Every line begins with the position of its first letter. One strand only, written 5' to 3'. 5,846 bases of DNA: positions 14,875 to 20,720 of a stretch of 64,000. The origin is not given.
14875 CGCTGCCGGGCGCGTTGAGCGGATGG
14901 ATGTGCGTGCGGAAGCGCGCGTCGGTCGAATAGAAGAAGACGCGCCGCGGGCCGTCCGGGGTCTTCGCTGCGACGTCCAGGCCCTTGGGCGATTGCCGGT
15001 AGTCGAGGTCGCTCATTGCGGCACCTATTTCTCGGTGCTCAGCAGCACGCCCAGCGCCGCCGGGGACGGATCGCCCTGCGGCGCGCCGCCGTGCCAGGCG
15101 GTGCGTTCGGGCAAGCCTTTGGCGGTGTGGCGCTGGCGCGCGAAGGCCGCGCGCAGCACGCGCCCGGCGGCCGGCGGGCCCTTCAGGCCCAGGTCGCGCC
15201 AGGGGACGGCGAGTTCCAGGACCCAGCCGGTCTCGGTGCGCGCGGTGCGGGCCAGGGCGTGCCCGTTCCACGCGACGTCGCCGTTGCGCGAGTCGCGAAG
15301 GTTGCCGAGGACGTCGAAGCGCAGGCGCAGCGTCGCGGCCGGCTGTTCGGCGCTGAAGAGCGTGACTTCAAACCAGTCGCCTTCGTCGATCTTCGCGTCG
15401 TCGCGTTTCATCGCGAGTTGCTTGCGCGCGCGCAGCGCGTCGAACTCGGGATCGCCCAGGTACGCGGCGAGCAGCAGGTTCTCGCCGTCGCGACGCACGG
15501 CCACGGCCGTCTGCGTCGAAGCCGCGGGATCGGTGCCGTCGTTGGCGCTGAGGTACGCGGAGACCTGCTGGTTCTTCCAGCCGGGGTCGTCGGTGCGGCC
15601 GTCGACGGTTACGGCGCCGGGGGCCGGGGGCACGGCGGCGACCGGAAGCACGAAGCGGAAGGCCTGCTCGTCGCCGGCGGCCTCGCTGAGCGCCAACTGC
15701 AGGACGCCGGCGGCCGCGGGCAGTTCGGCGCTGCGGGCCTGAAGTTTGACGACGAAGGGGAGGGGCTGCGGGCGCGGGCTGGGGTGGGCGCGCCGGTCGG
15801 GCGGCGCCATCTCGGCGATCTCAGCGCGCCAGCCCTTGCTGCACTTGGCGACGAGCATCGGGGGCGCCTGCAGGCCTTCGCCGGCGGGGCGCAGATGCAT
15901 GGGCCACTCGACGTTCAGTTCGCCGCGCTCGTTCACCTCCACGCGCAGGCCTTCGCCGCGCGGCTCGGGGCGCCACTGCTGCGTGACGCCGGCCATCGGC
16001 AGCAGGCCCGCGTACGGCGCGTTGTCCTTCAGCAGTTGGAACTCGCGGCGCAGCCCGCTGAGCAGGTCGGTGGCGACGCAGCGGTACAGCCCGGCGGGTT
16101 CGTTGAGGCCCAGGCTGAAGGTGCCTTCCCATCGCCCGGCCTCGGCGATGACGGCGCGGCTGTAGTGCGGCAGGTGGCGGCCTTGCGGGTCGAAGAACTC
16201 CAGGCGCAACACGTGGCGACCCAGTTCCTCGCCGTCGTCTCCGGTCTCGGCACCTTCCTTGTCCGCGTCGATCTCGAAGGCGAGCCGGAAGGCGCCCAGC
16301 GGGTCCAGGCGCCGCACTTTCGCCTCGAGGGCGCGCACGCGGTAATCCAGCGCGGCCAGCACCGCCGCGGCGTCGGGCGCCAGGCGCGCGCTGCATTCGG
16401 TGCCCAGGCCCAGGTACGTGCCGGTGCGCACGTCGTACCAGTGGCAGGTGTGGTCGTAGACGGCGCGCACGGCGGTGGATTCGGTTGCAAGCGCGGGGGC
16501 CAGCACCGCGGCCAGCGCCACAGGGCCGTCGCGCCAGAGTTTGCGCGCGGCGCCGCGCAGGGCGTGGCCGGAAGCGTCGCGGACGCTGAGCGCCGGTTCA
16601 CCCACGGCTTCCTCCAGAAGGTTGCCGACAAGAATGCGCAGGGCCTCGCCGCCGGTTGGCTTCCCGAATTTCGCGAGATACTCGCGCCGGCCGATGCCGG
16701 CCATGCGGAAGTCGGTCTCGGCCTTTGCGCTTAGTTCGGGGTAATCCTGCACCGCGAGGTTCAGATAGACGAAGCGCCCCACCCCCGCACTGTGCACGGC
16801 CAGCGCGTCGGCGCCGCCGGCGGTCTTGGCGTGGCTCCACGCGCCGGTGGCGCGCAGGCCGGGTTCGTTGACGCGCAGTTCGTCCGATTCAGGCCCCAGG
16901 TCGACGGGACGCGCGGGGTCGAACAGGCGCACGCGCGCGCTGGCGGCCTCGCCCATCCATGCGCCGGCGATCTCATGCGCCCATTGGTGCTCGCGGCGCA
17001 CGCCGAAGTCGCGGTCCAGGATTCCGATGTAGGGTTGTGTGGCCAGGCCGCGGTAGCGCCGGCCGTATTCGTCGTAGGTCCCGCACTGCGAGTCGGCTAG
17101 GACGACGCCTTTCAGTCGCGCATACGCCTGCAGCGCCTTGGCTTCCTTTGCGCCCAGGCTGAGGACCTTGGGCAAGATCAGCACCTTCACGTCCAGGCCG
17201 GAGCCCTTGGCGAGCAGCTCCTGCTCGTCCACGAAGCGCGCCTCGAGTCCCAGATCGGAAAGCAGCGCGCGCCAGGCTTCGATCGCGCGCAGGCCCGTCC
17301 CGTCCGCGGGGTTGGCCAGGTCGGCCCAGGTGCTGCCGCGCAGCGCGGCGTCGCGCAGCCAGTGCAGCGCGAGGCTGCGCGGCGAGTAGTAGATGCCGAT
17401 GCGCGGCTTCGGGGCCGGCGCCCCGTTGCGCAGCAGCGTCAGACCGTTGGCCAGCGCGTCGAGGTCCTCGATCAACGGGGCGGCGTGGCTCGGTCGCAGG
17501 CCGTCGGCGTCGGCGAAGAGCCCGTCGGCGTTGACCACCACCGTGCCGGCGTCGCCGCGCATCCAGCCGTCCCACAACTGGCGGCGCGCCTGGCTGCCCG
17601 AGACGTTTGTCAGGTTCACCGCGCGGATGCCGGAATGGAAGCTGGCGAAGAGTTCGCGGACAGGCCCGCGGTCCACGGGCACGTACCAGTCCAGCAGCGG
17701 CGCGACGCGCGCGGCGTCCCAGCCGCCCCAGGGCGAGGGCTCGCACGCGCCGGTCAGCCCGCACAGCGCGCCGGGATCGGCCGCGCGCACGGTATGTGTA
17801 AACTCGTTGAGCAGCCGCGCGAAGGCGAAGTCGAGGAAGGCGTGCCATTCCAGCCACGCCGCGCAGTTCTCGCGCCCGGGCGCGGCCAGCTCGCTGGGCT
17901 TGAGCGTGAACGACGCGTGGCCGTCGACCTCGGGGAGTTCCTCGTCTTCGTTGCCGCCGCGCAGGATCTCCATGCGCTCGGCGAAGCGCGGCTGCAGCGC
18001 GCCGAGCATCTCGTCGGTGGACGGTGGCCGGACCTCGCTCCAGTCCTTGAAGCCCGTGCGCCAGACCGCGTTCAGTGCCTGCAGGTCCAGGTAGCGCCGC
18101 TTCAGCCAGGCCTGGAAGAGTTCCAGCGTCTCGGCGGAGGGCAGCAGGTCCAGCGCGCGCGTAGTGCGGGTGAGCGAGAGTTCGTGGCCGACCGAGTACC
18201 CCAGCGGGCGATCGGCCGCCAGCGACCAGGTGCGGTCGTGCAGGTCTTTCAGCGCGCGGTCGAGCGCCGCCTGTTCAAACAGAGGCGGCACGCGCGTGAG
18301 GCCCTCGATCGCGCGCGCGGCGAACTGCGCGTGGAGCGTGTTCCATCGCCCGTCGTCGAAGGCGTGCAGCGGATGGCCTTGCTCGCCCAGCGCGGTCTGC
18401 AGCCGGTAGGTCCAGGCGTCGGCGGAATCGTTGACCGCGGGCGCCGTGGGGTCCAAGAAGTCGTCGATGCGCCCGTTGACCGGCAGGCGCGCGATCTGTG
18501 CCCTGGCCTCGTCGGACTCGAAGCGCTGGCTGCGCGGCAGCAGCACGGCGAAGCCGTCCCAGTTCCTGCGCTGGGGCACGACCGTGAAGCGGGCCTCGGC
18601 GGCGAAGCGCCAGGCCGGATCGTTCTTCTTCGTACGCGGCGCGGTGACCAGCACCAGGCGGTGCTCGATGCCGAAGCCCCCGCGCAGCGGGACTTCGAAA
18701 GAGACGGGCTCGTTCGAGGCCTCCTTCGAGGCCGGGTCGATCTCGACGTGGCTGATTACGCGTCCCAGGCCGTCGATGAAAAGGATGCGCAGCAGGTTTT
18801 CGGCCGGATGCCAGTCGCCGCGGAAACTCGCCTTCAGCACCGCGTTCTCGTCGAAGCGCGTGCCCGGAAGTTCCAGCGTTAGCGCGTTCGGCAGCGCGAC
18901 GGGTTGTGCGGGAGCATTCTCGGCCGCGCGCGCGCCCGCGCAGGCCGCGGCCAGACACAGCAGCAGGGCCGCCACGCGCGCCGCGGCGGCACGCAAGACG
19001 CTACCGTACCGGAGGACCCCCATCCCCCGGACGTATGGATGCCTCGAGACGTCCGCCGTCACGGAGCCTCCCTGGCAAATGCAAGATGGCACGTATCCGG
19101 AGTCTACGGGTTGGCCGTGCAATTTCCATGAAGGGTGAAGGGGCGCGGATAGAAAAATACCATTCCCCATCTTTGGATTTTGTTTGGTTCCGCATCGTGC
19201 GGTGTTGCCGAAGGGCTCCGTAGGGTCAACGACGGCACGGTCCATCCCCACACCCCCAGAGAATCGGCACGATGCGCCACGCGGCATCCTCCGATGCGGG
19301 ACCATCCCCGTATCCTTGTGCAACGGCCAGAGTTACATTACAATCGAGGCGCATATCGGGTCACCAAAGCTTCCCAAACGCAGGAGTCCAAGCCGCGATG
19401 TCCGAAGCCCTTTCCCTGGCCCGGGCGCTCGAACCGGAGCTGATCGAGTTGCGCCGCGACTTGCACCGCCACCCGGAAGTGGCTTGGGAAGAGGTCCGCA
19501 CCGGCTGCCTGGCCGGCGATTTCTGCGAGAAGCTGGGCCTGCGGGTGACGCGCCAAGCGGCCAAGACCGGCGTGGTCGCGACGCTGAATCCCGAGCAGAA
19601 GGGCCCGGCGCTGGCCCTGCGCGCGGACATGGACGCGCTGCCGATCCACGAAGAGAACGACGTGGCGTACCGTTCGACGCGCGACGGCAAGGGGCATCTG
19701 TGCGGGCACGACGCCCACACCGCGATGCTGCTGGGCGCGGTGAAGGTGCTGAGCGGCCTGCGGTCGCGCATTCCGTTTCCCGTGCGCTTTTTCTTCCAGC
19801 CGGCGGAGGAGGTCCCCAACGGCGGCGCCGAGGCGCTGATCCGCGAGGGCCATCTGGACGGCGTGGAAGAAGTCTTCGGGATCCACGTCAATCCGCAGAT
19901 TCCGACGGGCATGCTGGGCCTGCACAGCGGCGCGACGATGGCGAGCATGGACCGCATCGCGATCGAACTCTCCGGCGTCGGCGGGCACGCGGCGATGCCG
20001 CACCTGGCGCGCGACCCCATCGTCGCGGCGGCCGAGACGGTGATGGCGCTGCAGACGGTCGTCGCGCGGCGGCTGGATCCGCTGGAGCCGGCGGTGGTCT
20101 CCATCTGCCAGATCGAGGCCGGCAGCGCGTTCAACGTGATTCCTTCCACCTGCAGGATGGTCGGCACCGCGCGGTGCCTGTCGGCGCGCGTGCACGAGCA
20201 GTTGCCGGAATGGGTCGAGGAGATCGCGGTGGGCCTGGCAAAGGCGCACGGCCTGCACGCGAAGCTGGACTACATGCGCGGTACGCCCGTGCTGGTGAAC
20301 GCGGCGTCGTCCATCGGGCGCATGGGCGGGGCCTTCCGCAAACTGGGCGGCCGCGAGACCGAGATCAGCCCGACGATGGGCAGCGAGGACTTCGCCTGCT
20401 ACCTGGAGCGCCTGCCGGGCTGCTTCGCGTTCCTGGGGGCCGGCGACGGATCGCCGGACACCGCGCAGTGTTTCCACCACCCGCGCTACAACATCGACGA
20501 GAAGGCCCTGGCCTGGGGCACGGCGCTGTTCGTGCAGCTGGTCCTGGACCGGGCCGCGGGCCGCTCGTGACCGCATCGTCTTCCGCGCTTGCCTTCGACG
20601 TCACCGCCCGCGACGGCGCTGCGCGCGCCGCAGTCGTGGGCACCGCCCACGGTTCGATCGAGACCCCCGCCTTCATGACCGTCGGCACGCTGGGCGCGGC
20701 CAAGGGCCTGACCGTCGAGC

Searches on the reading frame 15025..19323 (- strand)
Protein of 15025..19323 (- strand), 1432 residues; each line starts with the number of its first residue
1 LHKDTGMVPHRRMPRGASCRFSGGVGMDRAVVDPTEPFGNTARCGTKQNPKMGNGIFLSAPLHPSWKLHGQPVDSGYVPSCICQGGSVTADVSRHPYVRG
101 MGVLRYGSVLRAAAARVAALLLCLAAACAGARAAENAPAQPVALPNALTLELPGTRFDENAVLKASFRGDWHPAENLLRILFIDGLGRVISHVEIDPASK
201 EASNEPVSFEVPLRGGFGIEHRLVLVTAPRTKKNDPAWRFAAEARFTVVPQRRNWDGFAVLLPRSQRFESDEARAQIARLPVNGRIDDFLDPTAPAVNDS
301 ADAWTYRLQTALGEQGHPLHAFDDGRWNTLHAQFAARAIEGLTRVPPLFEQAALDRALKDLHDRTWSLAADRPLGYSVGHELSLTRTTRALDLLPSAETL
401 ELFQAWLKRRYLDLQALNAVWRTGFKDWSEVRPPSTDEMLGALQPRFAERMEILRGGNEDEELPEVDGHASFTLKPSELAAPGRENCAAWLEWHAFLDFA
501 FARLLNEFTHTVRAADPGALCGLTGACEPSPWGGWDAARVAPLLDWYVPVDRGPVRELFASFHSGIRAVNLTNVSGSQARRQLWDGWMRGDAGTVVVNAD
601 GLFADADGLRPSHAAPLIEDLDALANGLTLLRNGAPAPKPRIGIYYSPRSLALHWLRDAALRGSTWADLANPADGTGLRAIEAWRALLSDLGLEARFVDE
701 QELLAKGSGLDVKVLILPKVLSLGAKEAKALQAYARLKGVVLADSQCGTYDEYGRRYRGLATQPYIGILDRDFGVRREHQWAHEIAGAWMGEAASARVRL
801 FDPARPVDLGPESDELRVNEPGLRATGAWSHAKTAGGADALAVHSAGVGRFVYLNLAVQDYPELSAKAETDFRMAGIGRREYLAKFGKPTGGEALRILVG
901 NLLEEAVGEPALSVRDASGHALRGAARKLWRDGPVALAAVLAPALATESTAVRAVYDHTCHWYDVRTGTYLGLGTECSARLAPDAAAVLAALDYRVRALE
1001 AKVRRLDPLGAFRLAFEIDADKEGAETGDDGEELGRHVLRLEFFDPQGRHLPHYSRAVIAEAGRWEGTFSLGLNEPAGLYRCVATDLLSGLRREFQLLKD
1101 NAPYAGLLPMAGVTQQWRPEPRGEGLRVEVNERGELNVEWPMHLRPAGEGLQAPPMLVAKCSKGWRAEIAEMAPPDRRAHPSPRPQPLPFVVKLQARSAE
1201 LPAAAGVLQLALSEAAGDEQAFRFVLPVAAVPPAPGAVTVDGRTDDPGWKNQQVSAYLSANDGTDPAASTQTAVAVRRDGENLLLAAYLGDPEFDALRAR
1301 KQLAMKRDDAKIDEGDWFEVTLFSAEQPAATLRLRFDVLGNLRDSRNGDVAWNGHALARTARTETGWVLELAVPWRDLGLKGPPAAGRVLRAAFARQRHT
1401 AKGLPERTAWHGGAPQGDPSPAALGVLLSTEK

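Call 11: search_protein_families(library=pfam, proteins=[window:15025-19323:-], max_evalue=0.001)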
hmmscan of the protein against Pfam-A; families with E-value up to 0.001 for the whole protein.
window:15025-19323:- (1432 aa): 1 family
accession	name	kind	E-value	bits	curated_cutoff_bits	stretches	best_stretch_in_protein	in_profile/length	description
PF02449.21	Glyco_hydro_42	-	0.00023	21.1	21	1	398-437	149-193/376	Beta-galactosidase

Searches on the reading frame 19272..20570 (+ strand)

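Call 11: search_protein_families(library=pfam, proteins=[window:19272-20570:+], max_evalue=0.001)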
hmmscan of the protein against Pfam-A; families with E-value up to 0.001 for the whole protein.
window:19272-20570:+ (432 aa): 2 families
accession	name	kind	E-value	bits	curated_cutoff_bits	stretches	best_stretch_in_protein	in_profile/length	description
PF01546.33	Peptidase_M20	-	8e-37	127.6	24.6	1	115-425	1-205/206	Peptidase family M20/M25/M40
PF07687.19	M20_dimer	-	5.3e-11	42.9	21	1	231-318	11-98/107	Peptidase dimerisation domain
